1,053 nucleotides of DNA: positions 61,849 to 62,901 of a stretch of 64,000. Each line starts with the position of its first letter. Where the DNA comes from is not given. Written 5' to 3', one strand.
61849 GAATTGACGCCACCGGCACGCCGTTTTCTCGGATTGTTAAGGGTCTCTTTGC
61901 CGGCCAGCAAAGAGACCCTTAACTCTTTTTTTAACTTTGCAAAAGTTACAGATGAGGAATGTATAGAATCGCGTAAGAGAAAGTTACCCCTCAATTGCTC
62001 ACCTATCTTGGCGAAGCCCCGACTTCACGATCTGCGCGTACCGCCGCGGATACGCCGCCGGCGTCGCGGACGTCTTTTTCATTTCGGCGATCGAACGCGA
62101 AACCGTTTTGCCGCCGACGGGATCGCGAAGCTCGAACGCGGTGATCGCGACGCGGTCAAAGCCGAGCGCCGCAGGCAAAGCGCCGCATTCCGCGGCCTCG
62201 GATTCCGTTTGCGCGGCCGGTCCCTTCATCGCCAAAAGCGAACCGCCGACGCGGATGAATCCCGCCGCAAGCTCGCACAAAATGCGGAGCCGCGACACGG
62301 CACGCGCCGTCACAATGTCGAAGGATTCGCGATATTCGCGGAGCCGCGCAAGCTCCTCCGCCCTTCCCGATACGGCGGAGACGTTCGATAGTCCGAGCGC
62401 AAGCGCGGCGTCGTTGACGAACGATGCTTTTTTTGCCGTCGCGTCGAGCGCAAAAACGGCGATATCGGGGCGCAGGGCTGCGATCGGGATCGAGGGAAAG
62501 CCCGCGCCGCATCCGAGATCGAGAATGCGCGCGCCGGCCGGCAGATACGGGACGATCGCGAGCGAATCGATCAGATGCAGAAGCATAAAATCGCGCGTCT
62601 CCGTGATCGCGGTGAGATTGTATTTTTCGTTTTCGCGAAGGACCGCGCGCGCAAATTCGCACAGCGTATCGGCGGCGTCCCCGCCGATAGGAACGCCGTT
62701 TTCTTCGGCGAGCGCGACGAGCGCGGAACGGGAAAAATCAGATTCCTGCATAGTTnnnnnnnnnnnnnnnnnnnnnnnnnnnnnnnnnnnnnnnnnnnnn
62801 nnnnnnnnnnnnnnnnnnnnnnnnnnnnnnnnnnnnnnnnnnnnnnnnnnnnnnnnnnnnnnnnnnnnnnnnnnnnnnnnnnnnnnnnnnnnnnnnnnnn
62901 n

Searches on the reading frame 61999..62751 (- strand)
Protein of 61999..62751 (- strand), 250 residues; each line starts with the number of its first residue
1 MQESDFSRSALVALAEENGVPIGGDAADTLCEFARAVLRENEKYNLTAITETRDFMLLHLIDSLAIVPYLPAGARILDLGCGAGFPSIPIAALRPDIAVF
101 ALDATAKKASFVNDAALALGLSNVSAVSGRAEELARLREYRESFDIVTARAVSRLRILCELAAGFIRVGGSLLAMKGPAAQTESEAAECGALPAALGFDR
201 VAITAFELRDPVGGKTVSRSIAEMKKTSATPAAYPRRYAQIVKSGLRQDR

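Call 9: search_protein_families(library=pfam, proteins=[window:61999-62751:-])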
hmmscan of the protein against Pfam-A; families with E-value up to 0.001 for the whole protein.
window:61999-62751:- (250 aa): 6 families
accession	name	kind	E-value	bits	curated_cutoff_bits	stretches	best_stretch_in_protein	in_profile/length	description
PF02527.21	GidB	-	4.7e-40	137.3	27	1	29-188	4-160/184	rRNA small subunit methyltransferase G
PF13847.12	Methyltransf_31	-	1.3e-10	41.6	27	1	73-152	4-83/145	Methyltransferase domain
PF13649.12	Methyltransf_25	-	9.6e-08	33.1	27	1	76-150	1-71/97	Methyltransferase domain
PF08242.18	Methyltransf_12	-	1.5e-05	26.1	30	1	77-152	1-74/98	Methyltransferase domain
PF08241.18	Methyltransf_11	-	7.1e-05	23.8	21.2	1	77-152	1-69/95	Methyltransferase domain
PF05175.20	MTS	-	0.00012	22.2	23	1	67-126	24-85/170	Methyltransferase small domain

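Call 52: find_encoding_contigs(protein=window:61999-62751:-, flank=10000, max_places=8)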
Protein window:61999-62751:- (250 aa): 5 contigs read that carry it; 5 places shown.
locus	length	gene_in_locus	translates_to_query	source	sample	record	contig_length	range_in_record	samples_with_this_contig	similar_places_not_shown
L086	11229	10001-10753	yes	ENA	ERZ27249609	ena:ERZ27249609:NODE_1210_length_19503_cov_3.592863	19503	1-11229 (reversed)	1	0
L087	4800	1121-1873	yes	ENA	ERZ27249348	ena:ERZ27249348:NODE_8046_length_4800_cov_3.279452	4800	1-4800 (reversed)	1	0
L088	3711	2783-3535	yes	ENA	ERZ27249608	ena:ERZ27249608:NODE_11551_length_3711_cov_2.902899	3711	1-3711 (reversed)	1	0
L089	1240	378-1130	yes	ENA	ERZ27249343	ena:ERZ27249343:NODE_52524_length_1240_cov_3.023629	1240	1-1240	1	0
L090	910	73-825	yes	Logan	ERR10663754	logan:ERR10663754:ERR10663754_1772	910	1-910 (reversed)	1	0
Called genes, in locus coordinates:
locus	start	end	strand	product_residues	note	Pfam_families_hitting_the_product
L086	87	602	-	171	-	PF01613:Flavin_Reduct (weak)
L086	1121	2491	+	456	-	PF12072:RNase_Y_N, PF00013:KH_1, PF22891:KH_PNO1_2nd (weak), PF01966:HD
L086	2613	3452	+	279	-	PF13277:YmdB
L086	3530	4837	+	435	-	PF10509:GalKase_gal_bdg, PF00288:GHMP_kinases_N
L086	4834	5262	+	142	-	-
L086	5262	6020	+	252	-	PF23023:Anti-Pycsar_Apyc1 (weak), PF00753:Lactamase_B, PF12706:Lactamase_B_2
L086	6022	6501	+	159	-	PF02590:SPOUT_MTase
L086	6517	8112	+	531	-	PF14903:WG_beta_rep (weak)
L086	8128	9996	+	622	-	PF01134:GIDA, PF21680:GIDA_C_1st, PF13932:SAM_GIDA_C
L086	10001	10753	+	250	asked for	PF08242:Methyltransf_12 (faint), PF02527:GidB, PF13847:Methyltransf_31, PF13649:Methyltransf_25 (weak)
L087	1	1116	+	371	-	?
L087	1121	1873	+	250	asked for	PF08242:Methyltransf_12 (faint), PF02527:GidB, PF13847:Methyltransf_31, PF13649:Methyltransf_25 (weak)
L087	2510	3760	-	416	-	PF00171:Aldedh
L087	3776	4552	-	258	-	PF00696:AA_kinase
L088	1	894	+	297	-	?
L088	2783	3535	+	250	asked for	PF08242:Methyltransf_12 (faint), PF02527:GidB, PF13847:Methyltransf_31, PF13649:Methyltransf_25 (weak)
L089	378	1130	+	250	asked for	PF08242:Methyltransf_12 (faint), PF02527:GidB, PF13847:Methyltransf_31, PF13649:Methyltransf_25 (weak)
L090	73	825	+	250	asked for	PF08242:Methyltransf_12 (faint), PF02527:GidB, PF13847:Methyltransf_31, PF13649:Methyltransf_25 (weak)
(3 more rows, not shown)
